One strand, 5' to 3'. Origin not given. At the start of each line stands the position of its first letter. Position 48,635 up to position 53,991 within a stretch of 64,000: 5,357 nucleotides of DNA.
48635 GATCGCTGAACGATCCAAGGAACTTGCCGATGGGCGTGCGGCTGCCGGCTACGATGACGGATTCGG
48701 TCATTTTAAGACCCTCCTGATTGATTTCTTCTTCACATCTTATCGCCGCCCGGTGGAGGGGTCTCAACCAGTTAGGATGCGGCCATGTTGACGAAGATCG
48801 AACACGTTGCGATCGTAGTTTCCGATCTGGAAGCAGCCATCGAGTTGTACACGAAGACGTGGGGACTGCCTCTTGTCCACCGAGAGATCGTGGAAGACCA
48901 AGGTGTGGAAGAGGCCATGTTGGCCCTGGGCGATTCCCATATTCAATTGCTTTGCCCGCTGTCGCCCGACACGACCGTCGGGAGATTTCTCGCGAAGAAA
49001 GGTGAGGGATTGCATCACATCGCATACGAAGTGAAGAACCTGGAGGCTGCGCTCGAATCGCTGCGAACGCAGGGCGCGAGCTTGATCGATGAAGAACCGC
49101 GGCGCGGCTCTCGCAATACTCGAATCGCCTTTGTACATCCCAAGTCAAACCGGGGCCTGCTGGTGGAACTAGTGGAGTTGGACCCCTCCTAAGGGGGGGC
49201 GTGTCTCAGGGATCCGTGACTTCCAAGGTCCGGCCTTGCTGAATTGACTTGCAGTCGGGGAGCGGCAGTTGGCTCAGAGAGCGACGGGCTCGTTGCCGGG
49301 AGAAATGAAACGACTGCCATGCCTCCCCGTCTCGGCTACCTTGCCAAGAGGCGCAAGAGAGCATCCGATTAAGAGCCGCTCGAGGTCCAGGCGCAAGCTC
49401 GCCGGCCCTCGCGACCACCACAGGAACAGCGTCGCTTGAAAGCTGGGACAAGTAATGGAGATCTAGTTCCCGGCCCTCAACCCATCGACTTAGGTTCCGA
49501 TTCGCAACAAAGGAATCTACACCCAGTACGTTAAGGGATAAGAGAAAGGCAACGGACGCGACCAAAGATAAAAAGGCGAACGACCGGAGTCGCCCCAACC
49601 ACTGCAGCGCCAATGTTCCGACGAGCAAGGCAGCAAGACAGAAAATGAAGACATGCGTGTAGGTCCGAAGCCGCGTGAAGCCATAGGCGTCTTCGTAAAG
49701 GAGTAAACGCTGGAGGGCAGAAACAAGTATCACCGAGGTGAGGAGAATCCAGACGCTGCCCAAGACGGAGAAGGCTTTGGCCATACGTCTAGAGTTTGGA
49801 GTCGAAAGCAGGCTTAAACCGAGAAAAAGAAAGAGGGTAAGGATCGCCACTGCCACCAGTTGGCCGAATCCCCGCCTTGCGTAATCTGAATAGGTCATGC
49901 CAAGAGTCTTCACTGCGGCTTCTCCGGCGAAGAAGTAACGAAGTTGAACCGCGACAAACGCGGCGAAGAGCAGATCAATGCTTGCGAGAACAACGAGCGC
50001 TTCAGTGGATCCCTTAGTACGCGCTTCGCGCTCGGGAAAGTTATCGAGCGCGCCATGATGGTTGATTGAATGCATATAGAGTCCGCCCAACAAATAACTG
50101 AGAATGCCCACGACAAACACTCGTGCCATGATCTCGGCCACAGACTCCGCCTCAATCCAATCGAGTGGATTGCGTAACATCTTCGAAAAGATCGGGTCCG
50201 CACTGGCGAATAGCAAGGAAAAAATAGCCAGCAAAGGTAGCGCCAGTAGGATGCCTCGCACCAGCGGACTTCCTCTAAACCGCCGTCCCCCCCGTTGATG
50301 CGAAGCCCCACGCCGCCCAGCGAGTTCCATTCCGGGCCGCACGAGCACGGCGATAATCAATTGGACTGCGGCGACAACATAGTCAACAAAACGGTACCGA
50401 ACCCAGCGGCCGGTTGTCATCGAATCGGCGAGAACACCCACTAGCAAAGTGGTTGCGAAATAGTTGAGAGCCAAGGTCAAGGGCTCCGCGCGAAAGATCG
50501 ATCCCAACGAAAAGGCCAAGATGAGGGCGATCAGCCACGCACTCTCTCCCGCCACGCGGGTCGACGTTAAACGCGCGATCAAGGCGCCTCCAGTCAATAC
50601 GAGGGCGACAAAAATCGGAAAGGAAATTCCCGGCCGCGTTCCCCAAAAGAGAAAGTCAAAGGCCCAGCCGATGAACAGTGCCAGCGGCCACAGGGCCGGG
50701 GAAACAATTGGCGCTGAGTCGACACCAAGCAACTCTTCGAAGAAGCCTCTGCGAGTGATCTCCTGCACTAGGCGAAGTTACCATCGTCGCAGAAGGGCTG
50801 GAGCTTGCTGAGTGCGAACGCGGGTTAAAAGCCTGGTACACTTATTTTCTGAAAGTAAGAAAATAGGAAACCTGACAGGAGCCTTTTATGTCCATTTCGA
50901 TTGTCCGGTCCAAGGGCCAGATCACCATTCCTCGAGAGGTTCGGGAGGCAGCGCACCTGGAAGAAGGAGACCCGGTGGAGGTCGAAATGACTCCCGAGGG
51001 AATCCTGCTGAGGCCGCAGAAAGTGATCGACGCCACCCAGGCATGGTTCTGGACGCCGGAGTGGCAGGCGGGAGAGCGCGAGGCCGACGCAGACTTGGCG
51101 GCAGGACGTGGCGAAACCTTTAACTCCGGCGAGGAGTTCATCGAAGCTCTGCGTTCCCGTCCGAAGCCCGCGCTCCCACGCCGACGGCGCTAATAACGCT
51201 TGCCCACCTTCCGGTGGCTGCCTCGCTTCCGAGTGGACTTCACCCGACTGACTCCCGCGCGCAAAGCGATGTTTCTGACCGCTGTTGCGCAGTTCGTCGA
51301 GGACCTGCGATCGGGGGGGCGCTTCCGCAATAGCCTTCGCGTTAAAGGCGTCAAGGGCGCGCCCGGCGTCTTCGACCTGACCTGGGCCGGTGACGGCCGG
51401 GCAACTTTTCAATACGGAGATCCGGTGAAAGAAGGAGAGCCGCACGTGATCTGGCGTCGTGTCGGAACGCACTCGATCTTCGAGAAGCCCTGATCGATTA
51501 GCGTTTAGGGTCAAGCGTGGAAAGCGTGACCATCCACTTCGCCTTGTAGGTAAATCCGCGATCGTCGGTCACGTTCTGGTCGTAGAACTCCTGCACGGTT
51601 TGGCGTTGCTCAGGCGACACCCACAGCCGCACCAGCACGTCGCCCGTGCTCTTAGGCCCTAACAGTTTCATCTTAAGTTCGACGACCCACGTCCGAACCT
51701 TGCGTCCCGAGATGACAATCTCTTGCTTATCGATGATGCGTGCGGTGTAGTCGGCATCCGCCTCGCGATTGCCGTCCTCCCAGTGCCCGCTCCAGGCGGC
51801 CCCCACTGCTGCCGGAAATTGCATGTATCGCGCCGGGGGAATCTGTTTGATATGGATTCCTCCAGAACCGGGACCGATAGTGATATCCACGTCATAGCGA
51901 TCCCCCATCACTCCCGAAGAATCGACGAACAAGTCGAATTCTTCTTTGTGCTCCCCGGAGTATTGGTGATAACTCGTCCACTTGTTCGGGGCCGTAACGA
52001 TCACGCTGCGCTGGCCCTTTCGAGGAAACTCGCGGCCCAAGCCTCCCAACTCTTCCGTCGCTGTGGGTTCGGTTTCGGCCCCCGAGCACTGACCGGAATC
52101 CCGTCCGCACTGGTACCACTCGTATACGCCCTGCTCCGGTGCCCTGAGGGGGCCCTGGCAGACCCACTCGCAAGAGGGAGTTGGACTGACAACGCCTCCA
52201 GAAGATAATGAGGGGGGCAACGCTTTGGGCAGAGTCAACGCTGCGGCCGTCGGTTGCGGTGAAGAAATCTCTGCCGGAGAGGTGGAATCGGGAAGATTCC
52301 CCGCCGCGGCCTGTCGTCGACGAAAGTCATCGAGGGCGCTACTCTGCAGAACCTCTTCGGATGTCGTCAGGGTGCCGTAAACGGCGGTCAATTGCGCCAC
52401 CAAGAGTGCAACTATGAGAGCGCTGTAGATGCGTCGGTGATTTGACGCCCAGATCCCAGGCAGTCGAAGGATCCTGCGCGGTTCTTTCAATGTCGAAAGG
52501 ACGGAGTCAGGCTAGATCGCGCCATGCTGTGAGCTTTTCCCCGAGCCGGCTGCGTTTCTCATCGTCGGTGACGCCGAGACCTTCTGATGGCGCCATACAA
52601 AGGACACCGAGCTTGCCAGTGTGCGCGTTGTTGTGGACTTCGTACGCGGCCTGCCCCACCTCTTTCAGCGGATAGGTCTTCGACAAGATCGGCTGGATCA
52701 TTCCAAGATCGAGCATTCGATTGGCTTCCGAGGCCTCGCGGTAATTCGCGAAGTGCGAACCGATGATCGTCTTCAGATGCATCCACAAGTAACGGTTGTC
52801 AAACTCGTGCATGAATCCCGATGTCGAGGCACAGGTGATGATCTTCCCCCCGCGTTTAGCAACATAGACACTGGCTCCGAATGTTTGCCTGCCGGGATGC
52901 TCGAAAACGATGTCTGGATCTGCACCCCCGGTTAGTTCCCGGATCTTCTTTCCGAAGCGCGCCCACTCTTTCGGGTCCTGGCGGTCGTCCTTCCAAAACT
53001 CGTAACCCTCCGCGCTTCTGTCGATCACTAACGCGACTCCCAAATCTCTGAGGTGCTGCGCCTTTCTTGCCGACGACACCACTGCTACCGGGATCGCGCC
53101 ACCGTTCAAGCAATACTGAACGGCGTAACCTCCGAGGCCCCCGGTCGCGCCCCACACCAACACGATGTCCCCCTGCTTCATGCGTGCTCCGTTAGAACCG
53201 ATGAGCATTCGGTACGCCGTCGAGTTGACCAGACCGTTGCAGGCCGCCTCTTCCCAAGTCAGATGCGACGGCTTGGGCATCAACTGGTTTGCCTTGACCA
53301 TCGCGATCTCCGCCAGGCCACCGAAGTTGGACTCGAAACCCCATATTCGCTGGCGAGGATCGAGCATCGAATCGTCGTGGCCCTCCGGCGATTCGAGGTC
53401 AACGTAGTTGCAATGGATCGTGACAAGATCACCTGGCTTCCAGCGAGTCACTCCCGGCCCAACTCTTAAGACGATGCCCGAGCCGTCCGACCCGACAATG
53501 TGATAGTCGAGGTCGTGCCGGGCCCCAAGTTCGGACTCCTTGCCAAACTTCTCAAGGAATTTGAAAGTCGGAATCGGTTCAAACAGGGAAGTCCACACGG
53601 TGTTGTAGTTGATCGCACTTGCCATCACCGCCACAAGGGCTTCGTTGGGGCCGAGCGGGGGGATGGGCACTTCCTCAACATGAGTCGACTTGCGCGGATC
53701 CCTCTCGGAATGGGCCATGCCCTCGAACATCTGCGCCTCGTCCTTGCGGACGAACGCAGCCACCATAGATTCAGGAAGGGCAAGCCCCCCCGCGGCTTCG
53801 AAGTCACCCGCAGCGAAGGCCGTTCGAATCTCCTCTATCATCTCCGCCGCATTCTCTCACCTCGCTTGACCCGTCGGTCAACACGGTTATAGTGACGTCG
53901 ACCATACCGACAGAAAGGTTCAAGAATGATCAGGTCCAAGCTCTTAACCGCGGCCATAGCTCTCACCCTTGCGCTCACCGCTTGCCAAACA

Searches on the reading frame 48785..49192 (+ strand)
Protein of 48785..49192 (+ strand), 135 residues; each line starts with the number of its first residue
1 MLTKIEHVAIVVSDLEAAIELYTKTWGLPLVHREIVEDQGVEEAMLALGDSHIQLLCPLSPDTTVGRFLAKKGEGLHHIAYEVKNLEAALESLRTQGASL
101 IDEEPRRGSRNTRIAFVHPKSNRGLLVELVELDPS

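Call 71: search_protein_families(library=pfam, proteins=[window:48785-49192:+], max_evalue=0.0001)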
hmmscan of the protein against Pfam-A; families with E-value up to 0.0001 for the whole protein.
window:48785-49192:+ (135 aa): 3 families
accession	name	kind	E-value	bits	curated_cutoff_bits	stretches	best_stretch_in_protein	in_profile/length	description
PF13669.12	Glyoxalase_4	-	1.6e-24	86.7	27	1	7-116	2-109/109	Glyoxalase/Bleomycin resistance protein/Dioxygenase superfamily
PF00903.31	Glyoxalase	-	5.3e-15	56.3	20.6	1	4-128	1-120/121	Glyoxalase/Bleomycin resistance protein/Dioxygenase superfamily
PF13468.12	Glyoxalase_3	-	1.3e-10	42.1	25.1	1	6-116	2-119/176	Glyoxalase-like domain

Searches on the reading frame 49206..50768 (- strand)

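Call 72: search_protein_families(library=pfam, proteins=[window:49206-50768:-], max_evalue=0.0001)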
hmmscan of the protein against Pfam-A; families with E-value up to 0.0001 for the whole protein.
window:49206-50768:- (520 aa): 1 family
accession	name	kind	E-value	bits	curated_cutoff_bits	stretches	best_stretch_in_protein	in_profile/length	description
PF13687.11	DUF4153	-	8.5e-77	259.3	27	1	81-451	2-370/373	Domain of unknown function (DUF4153)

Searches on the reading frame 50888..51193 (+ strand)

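Call 72: search_protein_families(library=pfam, proteins=[window:50888-51193:+], max_evalue=0.0001)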
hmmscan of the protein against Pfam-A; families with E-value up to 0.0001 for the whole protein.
window:50888-51193:+ (101 aa): 1 family
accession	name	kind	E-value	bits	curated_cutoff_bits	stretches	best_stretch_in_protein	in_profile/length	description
PF04014.23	MazE_antitoxin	-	4.4e-13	49.4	24.7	1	5-45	3-44/48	Antidote-toxin recognition MazE, bacterial antitoxin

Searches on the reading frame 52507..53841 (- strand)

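Call 72: search_protein_families(library=pfam, proteins=[window:52507-53841:-], max_evalue=0.0001)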
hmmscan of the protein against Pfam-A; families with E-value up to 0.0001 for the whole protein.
window:52507-53841:- (444 aa): 3 families
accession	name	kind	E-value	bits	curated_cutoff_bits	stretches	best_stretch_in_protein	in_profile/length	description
PF00107.32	ADH_zinc_N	-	1.7e-17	64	31.8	1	235-376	1-126/129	Zinc-binding dehydrogenase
PF08240.17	ADH_N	-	7.6e-14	52.3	23.5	1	64-191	1-103/104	Alcohol dehydrogenase GroES-like domain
PF13602.12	ADH_zinc_N_2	-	2.7e-08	35.2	27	1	301-411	16-132/134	Zinc-binding dehydrogenase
